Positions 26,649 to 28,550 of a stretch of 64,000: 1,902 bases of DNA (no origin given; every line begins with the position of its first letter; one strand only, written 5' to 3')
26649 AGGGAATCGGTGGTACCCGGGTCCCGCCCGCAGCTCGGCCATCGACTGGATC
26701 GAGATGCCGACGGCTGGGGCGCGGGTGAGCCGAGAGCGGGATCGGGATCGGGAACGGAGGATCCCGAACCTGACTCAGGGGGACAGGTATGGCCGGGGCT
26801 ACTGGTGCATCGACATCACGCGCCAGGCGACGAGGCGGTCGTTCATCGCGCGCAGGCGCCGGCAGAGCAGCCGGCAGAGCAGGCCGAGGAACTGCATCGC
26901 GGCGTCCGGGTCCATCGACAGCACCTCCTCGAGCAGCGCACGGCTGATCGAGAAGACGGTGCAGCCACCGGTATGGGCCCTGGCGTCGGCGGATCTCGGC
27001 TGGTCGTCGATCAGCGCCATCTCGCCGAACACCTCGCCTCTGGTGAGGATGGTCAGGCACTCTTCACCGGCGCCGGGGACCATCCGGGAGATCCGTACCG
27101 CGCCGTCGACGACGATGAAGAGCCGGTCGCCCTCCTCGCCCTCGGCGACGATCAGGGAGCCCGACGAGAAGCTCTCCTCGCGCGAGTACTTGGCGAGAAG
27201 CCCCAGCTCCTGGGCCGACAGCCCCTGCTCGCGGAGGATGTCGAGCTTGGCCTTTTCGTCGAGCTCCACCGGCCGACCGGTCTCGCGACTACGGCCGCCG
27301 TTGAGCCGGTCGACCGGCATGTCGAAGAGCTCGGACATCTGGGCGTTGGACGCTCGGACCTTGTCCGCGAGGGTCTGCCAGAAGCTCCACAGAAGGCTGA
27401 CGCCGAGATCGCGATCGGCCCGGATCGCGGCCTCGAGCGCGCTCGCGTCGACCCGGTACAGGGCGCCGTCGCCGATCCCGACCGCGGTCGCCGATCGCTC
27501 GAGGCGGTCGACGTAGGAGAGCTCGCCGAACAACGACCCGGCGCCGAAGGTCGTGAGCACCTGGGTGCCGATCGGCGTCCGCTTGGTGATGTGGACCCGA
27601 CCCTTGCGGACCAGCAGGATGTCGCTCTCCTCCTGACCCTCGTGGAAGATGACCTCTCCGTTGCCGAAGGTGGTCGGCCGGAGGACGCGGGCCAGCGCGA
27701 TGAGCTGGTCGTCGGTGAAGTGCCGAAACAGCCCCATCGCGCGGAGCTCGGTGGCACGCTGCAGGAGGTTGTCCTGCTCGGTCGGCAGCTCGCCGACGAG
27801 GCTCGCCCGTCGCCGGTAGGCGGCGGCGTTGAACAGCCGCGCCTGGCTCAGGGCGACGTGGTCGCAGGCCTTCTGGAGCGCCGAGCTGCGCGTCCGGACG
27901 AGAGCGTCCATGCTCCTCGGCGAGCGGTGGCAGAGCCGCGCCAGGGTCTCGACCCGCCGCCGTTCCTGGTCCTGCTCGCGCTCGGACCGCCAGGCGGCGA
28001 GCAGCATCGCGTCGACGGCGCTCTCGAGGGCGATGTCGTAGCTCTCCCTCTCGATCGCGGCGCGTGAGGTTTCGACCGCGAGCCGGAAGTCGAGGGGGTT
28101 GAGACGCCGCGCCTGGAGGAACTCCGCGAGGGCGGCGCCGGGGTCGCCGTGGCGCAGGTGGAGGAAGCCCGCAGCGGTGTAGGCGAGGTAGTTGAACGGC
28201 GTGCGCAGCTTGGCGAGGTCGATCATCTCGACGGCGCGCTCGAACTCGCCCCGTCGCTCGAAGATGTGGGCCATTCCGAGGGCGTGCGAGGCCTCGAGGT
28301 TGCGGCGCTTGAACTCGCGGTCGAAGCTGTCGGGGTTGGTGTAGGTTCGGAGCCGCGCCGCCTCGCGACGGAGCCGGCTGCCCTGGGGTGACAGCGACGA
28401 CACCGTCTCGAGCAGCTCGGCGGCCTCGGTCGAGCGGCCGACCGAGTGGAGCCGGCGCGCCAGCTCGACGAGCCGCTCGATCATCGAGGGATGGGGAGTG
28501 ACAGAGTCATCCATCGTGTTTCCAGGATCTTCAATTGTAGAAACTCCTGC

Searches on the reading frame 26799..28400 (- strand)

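Call 7: search_protein_families(library=pfam, proteins=[window:26799-28400:-], max_evalue=0.01)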
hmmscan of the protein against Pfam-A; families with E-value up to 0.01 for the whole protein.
window:26799-28400:- (533 aa): 4 families
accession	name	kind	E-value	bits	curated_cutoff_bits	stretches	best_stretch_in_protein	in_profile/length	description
PF00027.35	cNMP_binding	-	2.7e-37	127.1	27.5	2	409-495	2-87/89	Cyclic nucleotide-binding domain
PF13428.12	TPR_14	-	0.0002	22.2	23.5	0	73-108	3-38/44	Tetratricopeptide repeat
PF07719.23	TPR_2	-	0.00035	20.9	27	0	73-102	3-32/34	Tetratricopeptide repeat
PF13432.12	TPR_16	-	0.00097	20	32.7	0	80-133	6-58/65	Tetratricopeptide repeat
